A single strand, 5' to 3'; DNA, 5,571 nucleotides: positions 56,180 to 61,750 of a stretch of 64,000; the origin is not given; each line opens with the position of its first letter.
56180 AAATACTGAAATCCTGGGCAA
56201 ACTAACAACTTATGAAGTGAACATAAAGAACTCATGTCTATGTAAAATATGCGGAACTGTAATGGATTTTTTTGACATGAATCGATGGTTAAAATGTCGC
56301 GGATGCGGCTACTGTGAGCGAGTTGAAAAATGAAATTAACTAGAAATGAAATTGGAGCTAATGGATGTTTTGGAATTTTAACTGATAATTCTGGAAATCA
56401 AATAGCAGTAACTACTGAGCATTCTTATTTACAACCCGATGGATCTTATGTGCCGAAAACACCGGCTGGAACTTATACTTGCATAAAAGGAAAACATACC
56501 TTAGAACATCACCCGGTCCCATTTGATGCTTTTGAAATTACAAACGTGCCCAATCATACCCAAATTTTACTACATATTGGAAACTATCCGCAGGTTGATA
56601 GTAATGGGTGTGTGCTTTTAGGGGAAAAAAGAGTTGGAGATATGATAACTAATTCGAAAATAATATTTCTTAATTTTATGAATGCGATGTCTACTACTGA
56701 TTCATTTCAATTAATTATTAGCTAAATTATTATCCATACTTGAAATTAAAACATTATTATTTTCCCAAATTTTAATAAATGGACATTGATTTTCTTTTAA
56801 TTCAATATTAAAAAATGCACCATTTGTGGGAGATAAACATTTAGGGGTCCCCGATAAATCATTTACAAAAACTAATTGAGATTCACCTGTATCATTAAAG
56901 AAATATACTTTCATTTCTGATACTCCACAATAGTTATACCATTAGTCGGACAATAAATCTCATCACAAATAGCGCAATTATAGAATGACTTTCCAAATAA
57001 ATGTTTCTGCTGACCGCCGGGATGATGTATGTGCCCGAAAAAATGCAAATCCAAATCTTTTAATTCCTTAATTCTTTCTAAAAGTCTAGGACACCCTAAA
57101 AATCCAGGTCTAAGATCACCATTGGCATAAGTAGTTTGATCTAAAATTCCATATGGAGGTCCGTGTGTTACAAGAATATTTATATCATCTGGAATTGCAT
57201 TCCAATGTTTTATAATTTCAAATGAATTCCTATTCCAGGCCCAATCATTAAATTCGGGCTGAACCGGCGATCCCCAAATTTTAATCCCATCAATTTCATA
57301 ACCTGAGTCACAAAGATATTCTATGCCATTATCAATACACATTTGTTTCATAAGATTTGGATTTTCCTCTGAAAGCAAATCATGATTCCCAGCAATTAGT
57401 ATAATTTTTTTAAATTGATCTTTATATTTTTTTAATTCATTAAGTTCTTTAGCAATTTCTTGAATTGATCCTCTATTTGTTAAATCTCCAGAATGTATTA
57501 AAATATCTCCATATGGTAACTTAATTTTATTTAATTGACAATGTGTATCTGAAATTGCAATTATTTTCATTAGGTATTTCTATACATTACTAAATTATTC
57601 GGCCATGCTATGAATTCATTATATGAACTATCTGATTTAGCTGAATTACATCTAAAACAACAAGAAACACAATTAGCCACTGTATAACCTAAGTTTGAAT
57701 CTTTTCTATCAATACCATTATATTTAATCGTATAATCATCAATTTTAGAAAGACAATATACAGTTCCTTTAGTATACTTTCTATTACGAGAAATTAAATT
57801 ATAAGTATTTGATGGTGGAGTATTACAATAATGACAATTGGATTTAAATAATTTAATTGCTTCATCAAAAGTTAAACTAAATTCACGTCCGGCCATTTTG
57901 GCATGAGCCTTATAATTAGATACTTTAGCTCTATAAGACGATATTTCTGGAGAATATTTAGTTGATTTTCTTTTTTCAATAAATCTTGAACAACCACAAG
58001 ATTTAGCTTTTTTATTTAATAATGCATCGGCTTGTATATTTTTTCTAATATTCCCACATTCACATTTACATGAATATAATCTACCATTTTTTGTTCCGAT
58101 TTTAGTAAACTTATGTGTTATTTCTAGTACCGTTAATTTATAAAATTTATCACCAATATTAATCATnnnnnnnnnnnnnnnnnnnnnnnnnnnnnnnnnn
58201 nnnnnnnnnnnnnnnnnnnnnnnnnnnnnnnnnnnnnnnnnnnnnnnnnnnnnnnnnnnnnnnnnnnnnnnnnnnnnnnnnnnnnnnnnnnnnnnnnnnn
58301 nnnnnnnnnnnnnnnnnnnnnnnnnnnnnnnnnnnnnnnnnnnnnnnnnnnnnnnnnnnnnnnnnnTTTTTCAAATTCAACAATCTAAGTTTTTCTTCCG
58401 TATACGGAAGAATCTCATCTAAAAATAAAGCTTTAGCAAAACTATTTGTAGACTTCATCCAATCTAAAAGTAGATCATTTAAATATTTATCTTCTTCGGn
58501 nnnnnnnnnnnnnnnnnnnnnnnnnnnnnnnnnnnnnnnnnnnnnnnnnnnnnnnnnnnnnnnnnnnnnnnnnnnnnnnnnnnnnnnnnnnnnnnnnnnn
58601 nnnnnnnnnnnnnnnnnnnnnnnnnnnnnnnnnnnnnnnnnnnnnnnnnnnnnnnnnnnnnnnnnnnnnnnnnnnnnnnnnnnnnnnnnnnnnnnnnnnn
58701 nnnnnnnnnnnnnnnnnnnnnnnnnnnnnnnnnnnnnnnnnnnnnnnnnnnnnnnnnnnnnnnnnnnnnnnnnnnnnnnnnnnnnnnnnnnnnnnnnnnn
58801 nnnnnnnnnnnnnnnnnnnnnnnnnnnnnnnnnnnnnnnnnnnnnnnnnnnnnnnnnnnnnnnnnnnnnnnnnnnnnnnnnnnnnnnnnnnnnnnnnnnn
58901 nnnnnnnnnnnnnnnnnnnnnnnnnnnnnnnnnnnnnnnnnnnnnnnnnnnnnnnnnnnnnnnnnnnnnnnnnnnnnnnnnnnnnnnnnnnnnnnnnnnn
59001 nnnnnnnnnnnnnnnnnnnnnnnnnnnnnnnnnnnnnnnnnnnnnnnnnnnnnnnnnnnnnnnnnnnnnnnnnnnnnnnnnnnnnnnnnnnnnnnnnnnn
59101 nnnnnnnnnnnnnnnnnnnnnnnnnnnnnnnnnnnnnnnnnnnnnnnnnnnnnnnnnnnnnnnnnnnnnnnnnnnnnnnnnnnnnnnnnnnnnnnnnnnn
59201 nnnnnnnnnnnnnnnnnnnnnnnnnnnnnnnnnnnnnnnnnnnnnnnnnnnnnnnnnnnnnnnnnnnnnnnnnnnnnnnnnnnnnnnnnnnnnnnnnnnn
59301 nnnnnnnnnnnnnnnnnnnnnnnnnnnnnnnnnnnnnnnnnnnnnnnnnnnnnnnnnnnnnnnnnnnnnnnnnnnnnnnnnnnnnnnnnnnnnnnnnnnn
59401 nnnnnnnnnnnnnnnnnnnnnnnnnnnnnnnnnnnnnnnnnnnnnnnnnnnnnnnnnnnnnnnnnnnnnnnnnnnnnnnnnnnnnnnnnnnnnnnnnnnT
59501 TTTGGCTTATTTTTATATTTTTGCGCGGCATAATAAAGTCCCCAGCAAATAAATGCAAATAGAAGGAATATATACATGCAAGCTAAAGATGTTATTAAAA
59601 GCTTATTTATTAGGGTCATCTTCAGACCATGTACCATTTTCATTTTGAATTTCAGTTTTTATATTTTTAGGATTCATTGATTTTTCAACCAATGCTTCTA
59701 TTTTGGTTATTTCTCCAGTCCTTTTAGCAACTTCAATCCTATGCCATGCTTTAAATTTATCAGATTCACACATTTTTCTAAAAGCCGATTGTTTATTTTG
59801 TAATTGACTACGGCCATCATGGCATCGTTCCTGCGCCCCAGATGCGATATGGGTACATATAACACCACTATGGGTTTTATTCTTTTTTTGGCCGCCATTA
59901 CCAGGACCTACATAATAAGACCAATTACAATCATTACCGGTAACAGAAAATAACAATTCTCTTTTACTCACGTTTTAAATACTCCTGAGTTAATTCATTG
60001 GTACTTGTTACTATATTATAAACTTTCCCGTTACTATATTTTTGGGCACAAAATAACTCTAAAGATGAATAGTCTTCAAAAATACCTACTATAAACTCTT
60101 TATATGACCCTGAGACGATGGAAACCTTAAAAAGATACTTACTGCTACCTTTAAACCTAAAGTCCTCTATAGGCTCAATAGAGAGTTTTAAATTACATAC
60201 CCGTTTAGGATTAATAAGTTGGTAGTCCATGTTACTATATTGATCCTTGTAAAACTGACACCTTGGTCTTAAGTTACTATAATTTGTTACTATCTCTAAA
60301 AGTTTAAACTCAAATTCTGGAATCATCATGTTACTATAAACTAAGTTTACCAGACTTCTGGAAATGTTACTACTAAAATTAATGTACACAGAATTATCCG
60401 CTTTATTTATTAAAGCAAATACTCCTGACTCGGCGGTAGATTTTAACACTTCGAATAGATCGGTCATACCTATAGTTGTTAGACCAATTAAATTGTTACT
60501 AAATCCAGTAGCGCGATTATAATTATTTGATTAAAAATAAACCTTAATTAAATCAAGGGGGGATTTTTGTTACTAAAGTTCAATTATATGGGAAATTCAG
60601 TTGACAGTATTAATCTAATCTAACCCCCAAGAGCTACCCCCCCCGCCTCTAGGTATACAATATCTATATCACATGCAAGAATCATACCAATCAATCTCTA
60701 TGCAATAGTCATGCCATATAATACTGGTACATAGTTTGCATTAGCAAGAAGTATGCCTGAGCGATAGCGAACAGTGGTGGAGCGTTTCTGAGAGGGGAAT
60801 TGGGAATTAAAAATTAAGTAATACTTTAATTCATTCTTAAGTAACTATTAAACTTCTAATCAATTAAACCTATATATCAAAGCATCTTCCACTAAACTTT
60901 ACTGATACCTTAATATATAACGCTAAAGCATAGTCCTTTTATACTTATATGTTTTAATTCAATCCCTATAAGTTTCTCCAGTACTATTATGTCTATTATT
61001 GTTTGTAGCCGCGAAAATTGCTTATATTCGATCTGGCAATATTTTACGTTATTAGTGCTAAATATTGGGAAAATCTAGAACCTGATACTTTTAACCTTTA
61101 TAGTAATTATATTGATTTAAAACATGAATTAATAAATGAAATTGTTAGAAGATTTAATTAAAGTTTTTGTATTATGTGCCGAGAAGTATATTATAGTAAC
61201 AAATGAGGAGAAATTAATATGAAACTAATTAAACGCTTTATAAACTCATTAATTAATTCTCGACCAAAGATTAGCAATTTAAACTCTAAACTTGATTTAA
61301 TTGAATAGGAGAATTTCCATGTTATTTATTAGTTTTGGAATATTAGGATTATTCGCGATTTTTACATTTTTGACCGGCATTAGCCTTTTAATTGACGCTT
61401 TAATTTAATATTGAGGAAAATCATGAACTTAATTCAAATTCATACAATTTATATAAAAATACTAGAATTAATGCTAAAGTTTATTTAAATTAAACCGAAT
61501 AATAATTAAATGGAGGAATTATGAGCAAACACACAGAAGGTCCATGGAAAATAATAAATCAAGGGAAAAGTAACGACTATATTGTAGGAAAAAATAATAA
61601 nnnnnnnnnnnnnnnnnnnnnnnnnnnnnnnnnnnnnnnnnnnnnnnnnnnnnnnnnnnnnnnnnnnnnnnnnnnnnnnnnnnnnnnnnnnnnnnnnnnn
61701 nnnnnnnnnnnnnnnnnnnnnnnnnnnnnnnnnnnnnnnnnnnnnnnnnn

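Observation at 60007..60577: Array of nine co-oriented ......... repeats embedded in or overlapping ORF 59964..60467, adjacent to the strand-switch region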

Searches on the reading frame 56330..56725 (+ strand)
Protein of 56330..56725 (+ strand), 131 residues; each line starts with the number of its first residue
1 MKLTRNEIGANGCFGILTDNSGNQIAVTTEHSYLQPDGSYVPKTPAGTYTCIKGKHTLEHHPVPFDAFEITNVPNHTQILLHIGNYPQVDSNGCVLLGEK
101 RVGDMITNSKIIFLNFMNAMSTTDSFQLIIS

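Call 9: search_protein_families(library=phrogs, proteins=[window:56330-56725:+], max_evalue=0.01)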
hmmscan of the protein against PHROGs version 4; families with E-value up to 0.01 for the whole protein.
window:56330-56725:+ (131 aa): 1 family
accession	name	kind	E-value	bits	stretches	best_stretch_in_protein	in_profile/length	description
phrog_1501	-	unknown function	2.6e-14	54.3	1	2-130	11-152/159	-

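Call 10: search_protein_families(library=pfam, proteins=[window:56330-56725:+], max_evalue=0.01)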
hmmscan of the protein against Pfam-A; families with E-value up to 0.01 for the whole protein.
window:56330-56725:+ (131 aa): 1 family
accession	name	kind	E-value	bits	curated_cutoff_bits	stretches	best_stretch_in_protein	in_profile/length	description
PF18925.5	DUF5675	-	2.5e-14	53.5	26.7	1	3-121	2-113/114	Family of unknown function (DUF5675)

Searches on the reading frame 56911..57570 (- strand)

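Call 9: search_protein_families(library=phrogs, proteins=[window:56911-57570:-], max_evalue=0.01)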
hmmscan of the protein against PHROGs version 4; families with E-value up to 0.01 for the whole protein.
window:56911-57570:- (219 aa): 2 families
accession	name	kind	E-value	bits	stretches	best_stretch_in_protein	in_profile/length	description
phrog_1649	-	other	1.5e-17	64.2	1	1-212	36-280/308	metallo-phosphoesterase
phrog_547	-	other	0.0027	17.9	0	21-70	73-119/245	phosphoesterase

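Call 10: search_protein_families(library=pfam, proteins=[window:56911-57570:-], max_evalue=0.01)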
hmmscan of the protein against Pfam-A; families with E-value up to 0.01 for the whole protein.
window:56911-57570:- (219 aa): 2 families
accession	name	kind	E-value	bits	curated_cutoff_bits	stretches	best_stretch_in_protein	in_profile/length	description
PF00149.33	Metallophos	-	1.4e-18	68.4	21.5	1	1-184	1-191/191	Calcineurin-like phosphoesterase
PF12850.12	Metallophos_2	-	6.4e-08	33.2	27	1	1-188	1-123/154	Calcineurin-like phosphoesterase superfamily domain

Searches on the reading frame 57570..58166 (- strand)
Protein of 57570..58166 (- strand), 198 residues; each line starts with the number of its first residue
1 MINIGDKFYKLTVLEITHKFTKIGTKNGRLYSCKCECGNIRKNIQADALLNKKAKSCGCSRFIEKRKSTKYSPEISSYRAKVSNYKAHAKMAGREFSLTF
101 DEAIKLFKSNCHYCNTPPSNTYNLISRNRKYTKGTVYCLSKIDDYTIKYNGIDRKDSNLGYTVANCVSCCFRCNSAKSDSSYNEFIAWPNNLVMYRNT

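Call 9: search_protein_families(library=phrogs, proteins=[window:57570-58166:-], max_evalue=0.01)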
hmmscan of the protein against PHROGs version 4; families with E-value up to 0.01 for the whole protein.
window:57570-58166:- (198 aa): 7 families
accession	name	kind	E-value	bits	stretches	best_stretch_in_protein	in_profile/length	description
phrog_1035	-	DNA, RNA and nucleotide metabolism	1.2e-12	49.3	1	14-188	73-221/271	endonuclease VII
phrog_374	-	DNA, RNA and nucleotide metabolism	1.7e-11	44.7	1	4-166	198-340/617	HNH endonuclease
phrog_3322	-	DNA, RNA and nucleotide metabolism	8.8e-10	39.7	1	152-192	108-148/162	endonuclease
phrog_3118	-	DNA, RNA and nucleotide metabolism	3e-07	31.2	1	73-178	9-97/287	HNH endonuclease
phrog_4592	-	moron, auxiliary metabolic gene and host takeover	6.6e-05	23.9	1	77-179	63-136/170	decoy of host sigma70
phrog_338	-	DNA, RNA and nucleotide metabolism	0.0022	18.4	1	158-194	240-272/340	HNH endonuclease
phrog_2214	-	DNA, RNA and nucleotide metabolism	0.0042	17.2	1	84-187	171-246/429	HNH endonuclease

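Call 10: search_protein_families(library=pfam, proteins=[window:57570-58166:-], max_evalue=0.01)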
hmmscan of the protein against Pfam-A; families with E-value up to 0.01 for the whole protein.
window:57570-58166:- (198 aa): 0 families

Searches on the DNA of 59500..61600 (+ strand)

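Call 8: search_dna_similar(query=window:59500-61300:+, collection=phages, mode=distant, max_rows=20)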
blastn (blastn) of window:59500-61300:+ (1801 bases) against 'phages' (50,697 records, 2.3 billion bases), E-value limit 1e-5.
No match.

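Call 28: search_rna_families(source=window, start=59500, end=61600, threshold=evalue, max_evalue=1)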
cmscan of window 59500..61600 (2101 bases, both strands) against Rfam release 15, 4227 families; matches with E-value up to 1: 0.
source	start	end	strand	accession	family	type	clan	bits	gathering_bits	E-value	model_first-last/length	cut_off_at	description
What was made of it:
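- There is no Rfam hit (call 28).
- Tried and rejected: Rfam at E<=1 over 59500-61600 gave no hit (call 28).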
